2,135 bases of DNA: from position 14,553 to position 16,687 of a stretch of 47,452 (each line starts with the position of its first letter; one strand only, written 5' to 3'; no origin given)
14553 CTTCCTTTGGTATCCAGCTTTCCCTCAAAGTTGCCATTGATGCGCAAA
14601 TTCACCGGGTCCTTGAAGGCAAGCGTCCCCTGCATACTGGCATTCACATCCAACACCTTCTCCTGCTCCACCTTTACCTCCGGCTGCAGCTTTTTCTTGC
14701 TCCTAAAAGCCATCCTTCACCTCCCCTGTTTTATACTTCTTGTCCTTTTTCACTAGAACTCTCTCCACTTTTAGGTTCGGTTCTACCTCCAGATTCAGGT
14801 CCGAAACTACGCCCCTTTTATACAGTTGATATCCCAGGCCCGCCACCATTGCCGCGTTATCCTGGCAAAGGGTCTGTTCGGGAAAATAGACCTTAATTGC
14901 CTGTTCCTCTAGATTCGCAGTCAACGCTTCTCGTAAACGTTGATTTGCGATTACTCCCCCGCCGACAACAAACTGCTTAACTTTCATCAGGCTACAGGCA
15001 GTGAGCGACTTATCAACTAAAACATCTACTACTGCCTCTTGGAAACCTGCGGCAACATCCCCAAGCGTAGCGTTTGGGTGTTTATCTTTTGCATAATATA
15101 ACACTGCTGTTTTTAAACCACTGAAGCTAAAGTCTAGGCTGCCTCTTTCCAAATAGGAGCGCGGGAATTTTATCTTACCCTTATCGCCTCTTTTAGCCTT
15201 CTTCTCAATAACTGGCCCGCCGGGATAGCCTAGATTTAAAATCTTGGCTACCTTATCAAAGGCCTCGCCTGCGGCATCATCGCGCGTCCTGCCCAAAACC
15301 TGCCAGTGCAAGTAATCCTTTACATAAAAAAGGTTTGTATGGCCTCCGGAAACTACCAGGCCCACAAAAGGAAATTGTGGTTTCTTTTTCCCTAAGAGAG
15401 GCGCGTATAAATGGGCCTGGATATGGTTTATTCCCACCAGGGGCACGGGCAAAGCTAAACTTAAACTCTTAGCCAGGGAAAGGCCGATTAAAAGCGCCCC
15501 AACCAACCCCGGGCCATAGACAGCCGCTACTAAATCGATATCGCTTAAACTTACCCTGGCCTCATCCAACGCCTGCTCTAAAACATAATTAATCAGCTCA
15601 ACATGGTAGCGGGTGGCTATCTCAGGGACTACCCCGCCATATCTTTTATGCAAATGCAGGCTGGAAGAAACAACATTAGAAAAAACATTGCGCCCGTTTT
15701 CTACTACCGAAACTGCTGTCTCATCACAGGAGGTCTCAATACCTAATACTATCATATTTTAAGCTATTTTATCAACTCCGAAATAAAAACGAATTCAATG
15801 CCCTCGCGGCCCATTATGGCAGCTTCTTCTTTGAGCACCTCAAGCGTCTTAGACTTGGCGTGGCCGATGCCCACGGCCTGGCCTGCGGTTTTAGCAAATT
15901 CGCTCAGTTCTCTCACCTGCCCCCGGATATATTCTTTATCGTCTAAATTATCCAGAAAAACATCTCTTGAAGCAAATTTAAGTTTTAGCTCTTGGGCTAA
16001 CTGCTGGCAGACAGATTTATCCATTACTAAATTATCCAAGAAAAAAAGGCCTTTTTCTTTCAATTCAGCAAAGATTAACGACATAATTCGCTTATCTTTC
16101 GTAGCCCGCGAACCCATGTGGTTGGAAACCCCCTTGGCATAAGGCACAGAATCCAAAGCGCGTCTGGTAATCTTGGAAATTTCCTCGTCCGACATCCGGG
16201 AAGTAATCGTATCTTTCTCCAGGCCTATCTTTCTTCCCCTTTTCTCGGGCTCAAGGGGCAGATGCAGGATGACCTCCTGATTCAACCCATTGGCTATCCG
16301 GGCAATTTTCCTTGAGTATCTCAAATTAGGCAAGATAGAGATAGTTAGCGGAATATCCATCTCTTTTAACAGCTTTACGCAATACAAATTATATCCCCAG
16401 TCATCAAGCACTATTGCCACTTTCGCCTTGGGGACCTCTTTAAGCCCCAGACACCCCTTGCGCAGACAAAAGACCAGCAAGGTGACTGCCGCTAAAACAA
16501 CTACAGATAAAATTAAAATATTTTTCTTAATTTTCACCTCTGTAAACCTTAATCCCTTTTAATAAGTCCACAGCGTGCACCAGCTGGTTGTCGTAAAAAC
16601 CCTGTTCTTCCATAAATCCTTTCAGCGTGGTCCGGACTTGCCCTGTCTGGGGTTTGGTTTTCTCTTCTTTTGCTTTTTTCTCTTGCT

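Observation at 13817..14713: Bactofilin fused to a DNA-binding-type HTH, next to a tail-anchored paralogous HTH protein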

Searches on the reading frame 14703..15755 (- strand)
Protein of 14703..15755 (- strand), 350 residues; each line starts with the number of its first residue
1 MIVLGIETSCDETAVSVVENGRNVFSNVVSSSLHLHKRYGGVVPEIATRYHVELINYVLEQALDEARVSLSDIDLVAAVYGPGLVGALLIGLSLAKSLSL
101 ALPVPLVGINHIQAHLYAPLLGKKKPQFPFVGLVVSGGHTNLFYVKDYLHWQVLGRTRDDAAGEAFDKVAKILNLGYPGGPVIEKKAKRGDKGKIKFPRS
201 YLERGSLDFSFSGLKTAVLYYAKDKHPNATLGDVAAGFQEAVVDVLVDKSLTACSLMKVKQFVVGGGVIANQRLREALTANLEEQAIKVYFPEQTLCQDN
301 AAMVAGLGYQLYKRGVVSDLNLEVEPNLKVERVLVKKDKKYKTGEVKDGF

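Call 3: search_protein_families(library=pfam, proteins=[window:14703-15755:-], max_evalue=0.01)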
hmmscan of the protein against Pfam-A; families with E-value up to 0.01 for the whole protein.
window:14703-15755:- (350 aa): 4 families
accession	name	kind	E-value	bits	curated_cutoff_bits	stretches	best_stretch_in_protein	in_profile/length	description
PF00814.31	TsaD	-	3.4e-90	302.8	24.8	1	24-305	2-263/264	tRNA N6-adenosine threonylcarbamoyltransferase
PF22521.2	HypF_C_2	-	5.4e-10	39.9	27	1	216-300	151-235/241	Carbamoyltransferase, Kae1-like Domain, second subdomain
PF02543.21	Carbam_trans_N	-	0.0026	17.7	24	0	228-279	274-321/346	Carbamoyltransferase N-terminus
PF01869.26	BcrAD_BadFG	-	0.0086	16.1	31.5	0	44-80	33-72/271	BadF/BadG/BcrA/BcrD ATPase family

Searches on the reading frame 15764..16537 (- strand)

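Call 3: search_protein_families(library=pfam, proteins=[window:15764-16537:-], max_evalue=0.01)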
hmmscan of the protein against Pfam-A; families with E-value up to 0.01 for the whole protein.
window:15764-16537:- (257 aa): 1 family
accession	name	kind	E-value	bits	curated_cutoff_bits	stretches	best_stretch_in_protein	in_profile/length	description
PF04748.18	Polysacc_deac_2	-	7.7e-67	224.9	27.5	1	42-255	1-211/212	Divergent polysaccharide deacetylase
